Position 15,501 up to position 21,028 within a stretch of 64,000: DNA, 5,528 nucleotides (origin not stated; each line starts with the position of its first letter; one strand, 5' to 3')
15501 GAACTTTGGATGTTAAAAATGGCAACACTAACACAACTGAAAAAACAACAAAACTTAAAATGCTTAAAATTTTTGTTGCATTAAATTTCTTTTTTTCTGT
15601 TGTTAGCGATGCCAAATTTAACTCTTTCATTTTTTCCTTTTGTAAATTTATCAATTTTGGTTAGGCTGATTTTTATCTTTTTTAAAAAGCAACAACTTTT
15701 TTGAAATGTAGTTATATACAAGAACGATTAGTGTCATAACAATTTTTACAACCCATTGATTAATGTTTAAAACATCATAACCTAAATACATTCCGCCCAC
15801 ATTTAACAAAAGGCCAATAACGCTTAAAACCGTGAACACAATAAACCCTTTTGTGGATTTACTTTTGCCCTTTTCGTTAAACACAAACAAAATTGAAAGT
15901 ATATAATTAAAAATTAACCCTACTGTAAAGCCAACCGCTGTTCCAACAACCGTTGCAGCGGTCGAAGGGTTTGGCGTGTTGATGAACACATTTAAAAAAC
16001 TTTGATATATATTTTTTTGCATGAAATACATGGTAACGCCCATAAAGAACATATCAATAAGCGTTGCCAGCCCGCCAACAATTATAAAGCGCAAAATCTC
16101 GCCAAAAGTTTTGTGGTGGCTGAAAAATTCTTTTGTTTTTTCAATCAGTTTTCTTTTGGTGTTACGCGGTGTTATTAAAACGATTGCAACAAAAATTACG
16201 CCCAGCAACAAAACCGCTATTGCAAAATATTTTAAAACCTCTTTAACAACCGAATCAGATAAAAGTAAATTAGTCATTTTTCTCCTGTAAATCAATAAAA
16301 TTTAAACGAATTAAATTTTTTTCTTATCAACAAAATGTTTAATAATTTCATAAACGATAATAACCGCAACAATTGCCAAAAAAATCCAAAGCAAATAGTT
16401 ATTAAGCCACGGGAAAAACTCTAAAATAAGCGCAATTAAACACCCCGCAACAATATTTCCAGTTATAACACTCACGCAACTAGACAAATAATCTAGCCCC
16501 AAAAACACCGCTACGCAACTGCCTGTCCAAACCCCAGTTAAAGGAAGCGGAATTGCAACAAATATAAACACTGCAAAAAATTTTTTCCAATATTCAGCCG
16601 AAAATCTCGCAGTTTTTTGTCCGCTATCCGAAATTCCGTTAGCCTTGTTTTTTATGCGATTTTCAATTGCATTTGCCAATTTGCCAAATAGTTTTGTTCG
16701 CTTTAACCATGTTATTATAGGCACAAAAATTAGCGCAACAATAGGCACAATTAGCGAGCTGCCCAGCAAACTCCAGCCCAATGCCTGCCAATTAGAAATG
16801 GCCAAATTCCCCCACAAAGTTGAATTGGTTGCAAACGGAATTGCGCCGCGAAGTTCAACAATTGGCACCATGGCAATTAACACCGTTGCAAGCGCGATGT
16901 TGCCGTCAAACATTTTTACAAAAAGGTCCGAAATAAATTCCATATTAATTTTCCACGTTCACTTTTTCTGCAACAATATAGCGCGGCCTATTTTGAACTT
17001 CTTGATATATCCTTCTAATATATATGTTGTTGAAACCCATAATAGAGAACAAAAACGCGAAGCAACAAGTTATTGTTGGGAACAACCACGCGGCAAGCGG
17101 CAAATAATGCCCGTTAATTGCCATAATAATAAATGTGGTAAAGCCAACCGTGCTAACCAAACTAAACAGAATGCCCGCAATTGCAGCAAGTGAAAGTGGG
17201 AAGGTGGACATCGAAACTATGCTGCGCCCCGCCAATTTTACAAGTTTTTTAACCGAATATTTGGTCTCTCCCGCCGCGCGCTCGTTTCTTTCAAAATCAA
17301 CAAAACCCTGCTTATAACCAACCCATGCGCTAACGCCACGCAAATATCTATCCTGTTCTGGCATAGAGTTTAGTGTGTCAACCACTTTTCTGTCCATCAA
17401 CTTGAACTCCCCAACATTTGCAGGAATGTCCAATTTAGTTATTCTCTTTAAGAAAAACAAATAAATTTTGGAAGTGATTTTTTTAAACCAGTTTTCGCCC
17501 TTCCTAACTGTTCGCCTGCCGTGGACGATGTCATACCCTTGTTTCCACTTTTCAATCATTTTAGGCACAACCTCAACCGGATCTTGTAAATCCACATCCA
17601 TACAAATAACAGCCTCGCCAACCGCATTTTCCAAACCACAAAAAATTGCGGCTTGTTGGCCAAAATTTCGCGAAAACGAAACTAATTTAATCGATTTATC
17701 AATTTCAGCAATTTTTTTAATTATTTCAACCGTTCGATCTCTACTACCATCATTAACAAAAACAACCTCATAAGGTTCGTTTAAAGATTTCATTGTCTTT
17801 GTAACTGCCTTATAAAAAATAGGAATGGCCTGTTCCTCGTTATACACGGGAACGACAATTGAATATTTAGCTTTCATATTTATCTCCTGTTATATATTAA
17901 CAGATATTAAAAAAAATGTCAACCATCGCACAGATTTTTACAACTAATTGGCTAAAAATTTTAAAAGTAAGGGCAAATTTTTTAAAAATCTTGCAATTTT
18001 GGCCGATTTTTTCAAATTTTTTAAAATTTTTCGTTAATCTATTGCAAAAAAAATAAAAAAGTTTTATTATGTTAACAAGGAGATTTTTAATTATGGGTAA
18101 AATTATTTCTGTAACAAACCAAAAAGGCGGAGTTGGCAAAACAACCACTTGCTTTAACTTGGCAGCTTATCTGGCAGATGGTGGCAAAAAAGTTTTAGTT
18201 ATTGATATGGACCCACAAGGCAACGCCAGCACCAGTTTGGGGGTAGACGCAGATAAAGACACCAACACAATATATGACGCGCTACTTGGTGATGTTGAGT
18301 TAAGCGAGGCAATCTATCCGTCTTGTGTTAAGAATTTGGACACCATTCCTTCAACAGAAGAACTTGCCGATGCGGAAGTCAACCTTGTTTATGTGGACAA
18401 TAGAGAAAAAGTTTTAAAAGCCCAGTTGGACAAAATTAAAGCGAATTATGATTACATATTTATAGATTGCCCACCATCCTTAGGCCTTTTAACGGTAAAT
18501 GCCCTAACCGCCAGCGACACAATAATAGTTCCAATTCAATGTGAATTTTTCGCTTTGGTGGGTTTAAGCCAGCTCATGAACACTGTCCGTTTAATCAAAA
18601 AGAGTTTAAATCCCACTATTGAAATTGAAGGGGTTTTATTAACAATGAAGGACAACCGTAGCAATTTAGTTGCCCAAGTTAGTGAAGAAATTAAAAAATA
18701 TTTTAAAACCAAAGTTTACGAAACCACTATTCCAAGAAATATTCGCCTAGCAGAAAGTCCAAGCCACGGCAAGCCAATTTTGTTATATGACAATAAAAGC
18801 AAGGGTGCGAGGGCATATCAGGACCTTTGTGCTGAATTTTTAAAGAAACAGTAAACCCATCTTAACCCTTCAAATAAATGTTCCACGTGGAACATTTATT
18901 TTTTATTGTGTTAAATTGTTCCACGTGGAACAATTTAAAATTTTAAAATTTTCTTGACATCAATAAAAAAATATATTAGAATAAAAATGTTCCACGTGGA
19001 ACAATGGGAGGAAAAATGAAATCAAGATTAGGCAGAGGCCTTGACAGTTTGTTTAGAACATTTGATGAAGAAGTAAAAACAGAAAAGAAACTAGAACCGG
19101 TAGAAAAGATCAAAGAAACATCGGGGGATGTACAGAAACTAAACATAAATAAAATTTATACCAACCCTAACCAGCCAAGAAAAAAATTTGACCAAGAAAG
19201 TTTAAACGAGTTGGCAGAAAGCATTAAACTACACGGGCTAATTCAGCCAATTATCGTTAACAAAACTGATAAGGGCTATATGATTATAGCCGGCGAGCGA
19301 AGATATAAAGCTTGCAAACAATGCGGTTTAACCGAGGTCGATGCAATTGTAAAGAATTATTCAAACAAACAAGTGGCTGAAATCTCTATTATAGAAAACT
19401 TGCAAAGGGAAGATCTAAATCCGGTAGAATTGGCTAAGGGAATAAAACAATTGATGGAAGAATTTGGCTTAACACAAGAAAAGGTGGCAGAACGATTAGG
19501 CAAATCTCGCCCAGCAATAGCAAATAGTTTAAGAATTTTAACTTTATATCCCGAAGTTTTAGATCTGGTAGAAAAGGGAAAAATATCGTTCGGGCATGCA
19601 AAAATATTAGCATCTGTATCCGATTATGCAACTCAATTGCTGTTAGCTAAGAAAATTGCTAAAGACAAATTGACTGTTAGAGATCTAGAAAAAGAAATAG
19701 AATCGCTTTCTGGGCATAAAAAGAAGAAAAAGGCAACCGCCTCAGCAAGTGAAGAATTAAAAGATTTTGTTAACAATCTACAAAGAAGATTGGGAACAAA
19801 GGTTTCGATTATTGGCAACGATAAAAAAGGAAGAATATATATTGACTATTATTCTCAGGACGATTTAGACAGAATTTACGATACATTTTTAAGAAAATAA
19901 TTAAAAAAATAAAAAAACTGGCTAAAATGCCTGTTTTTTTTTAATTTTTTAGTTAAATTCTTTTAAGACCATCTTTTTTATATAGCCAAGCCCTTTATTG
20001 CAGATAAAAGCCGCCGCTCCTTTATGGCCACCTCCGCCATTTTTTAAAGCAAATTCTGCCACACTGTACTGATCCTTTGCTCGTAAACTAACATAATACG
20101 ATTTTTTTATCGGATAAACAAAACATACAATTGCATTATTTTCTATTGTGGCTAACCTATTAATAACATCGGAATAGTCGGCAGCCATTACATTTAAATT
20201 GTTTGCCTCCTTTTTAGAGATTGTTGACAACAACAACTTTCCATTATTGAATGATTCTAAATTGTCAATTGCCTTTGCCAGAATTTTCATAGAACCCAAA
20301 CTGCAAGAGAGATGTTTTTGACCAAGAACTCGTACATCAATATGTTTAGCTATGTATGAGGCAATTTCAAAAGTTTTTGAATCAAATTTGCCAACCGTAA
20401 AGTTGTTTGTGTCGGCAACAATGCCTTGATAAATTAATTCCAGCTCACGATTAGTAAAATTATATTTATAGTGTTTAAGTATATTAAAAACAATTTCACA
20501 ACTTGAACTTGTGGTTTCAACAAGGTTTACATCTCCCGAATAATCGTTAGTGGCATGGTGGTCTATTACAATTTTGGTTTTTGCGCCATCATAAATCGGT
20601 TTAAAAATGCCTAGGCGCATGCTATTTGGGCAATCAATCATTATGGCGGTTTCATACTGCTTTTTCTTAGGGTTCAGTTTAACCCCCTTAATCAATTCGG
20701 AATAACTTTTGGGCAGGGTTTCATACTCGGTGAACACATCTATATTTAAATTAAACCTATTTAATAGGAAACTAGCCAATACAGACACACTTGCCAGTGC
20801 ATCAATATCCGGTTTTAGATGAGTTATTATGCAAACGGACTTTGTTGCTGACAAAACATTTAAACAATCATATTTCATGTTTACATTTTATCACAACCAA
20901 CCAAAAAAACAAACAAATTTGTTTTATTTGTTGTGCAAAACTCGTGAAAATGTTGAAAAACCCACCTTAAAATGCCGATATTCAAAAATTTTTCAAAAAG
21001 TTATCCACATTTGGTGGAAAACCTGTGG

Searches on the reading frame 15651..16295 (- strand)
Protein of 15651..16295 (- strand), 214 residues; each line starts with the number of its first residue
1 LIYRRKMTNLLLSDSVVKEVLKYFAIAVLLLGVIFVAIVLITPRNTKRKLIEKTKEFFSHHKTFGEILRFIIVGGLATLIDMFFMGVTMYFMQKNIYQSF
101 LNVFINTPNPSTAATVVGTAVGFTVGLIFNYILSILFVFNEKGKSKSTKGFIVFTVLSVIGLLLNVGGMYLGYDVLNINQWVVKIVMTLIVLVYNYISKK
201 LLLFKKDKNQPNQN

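Call 7: search_protein_families(library=pfam, proteins=[window:15651-16295:-], max_evalue=0.001)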
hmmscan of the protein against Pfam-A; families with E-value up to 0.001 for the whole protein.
window:15651-16295:- (214 aa): 1 family
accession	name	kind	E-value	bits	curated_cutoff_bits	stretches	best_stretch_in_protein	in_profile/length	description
PF04138.20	GtrA_DPMS_TM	-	1.8e-17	64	26.1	1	69-204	1-117/117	GtrA/DPMS, transmembrane domain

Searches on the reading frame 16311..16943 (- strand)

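Call 7: search_protein_families(library=pfam, proteins=[window:16311-16943:-], max_evalue=0.001)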
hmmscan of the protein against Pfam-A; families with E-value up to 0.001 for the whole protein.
window:16311-16943:- (210 aa): 1 family
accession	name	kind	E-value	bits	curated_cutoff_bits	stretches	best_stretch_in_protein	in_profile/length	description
PF06695.16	Sm_multidrug_ex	-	6.2e-27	95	30.7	1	30-168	1-120/121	Putative small multi-drug export protein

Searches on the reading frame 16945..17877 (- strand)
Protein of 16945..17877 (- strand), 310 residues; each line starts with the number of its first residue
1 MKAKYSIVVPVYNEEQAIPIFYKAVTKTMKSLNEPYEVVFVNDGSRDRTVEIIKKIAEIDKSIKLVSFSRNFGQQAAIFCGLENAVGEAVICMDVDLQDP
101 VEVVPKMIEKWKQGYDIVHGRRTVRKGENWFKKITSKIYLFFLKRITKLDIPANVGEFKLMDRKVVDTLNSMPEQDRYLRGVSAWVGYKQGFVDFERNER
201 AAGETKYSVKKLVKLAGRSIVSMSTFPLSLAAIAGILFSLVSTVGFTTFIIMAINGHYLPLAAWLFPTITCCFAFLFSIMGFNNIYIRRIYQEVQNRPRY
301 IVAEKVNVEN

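Call 7: search_protein_families(library=pfam, proteins=[window:16945-17877:-], max_evalue=0.001)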
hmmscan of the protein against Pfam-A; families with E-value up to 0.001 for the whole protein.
window:16945-17877:- (310 aa): 3 families
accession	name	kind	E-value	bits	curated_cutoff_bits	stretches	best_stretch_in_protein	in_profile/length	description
PF00535.33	Glycos_transf_2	-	2.6e-36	125.5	23.3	1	6-167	1-165/168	Glycosyl transferase family 2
PF10111.15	Glyco_tranf_2_2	-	8.3e-08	32.5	27.3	1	6-97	1-92/276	Glycosyltransferase like family 2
PF13641.12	Glyco_tranf_2_3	-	0.00047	20.7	27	1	5-148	3-155/230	Glycosyltransferase like family 2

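Call 77: search_protein_families(library=ncbifam, proteins=[window:16945-17877:-], max_evalue=0.00001)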
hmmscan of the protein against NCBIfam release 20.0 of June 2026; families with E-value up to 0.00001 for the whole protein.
window:16945-17877:- (310 aa): 14 families
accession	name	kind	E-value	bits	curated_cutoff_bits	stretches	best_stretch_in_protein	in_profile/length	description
NF047588.1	GlcsyltransPgfSStrep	equivalog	2.6e-70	237.1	500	1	4-304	2-304/308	glycosyltransferase PgfS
NF007986.1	PRK10714.1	equivalog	9.3e-51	172.7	529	1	4-308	7-314/316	undecaprenyl-phosphate 4-deoxy-4-formamido-L-arabinose transferase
TIGR03937.1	PgaC_IcaA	equivalog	8.4e-16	57.9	422.3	1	5-109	47-148/407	poly-beta-1,6-N-acetyl-D-glucosamine synthase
NF058614.1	PPMAGASynPpgS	equivalog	5.2e-13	48.9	370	1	7-170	4-166/226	polyprenyl-phospho-N-acetylgalactosaminyl synthase PpgS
NF007482.0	PRK10073.1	equivalog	1.6e-12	47.1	423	1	3-109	6-104/334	glycosyltransferase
NF041875.1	EPS_EpsD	equivalog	2.4e-10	40.3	370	1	6-115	2-108/325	exopolysaccharide biosynthesis glycosyltransferase EpsD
NF047683.1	TeichurnBiosyTuaG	equivalog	1.9e-09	37.5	400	1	4-106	7-106/252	teichuronic acid biosynthesis protein TuaG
TIGR04283.1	glyco_like_mftF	equivalog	6e-09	35.8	182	1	6-108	2-94/221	TIGR04283 family arsenosugar biosynthesis glycosyltransferase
NF041391.1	DPhHxTase_Halo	equivalog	2.8e-08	33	375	1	11-125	3-107/213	dolichyl-phosphate hexose transferase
NF050050.1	ProtGlycPglI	equivalog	4e-08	33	500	1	3-129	2-126/306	GalNAc(5)-diNAcBac-PP-undecaprenol beta-1,3-glucosyltransferase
TIGR03965.1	mycofact_glyco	equivalog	2.4e-07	30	280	1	5-98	76-166/467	mycofactocin biosynthesis glycosyltransferase MftF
TIGR03111.1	glyc2_xrt_Gpos1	hypoth_equivalog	3.3e-07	29.4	363.95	1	6-138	52-183/439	TIGR03111 family XrtG-associated glycosyltransferase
NF010496.0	PRK13915.1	equivalog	1.3e-06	27.7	262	1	3-108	31-139/307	glucosyl-3-phosphoglycerate synthase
TIGR04242.1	nodulat_NodC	equivalog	4.4e-06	25.9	550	1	6-113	51-158/395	chitooligosaccharide synthase NodC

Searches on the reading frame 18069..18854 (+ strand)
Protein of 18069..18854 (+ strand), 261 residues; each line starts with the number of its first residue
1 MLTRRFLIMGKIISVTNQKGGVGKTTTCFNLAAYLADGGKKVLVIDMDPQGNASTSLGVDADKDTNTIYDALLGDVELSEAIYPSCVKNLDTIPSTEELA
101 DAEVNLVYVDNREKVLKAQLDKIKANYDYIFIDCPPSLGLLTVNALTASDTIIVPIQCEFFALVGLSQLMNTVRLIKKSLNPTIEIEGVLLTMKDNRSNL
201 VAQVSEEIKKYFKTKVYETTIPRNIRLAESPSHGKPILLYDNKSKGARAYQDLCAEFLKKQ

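Call 7: search_protein_families(library=pfam, proteins=[window:18069-18854:+], max_evalue=0.001)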
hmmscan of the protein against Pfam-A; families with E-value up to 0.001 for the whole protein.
window:18069-18854:+ (261 aa): 8 families
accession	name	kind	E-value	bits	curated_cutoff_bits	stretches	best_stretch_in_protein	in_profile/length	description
PF13614.12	AAA_31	-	1.5e-69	234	27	1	11-186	2-177/177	AAA domain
PF01656.29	CbiA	-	1.3e-29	103.1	25.4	1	13-237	1-125/125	CobQ/CobB/MinD/ParA nucleotide binding domain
PF10609.15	ParA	-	8e-15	55.4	27.1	1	11-256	4-244/246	NUBPL iron-transfer P-loop NTPase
PF09140.17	MipZ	-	2.9e-14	53.5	20.7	2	12-51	2-41/262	ATPase MipZ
PF06564.18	CBP_BcsQ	-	3e-12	47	21.3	1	12-253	3-229/234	Cellulose biosynthesis protein BcsQ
PF00142.24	Fer4_NifH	-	1.1e-10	41.9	25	1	18-257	7-244/271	4Fe-4S iron sulfur cluster binding proteins, NifH/frxC family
PF02374.21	ArsA_ATPase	-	3.8e-10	39.9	24.3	1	18-230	8-223/305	Anion-transporting ATPase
PF00448.28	SRP54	-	4.3e-05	23.7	22.7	0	21-49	11-39/196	SRP54-type protein, GTPase domain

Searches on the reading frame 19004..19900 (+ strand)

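Call 8: search_protein_families(library=pfam, proteins=[window:19004-19900:+], max_evalue=0.001)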
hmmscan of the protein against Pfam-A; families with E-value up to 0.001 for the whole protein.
window:19004-19900:+ (298 aa): 5 families
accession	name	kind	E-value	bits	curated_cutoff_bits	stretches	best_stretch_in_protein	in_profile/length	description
PF17762.8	HTH_ParB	-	6.9e-36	122.9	22.6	1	136-235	1-100/102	ParB HTH domain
PF02195.25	ParB_N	-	1.6e-32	111.9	26.3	1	43-134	3-95/95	ParB N-terminal domain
PF23552.2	ParB_C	-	2.4e-08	33.8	23.8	1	250-294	3-48/50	ParB dimerisation domain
PF01381.28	HTH_3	-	1.1e-06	29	23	1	147-173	1-27/55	Helix-turn-helix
PF03683.19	UPF0175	-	0.00041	20.4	27.9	0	188-233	28-74/75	Uncharacterised protein family (UPF0175)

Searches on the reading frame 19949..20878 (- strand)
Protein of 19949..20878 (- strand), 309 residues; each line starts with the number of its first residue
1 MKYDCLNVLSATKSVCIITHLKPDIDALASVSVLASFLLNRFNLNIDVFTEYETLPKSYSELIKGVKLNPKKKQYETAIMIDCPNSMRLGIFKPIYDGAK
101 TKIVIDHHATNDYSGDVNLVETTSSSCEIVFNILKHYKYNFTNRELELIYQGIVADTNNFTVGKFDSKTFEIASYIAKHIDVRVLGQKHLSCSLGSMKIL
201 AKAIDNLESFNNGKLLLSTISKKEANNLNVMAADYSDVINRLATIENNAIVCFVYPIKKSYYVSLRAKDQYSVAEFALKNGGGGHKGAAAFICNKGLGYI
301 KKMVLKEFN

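Call 8: search_protein_families(library=pfam, proteins=[window:19949-20878:-], max_evalue=0.001)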
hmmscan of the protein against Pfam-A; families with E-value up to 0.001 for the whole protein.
window:19949-20878:- (309 aa): 2 families
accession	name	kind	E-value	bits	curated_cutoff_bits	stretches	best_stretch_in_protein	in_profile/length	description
PF01368.27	DHH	-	2.5e-14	54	28.1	1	15-153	2-125/125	DHH family, N-terminal domain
PF02272.25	DHHA1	-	1.2e-06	29.4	25.9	1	229-291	12-81/102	DHHA1 domain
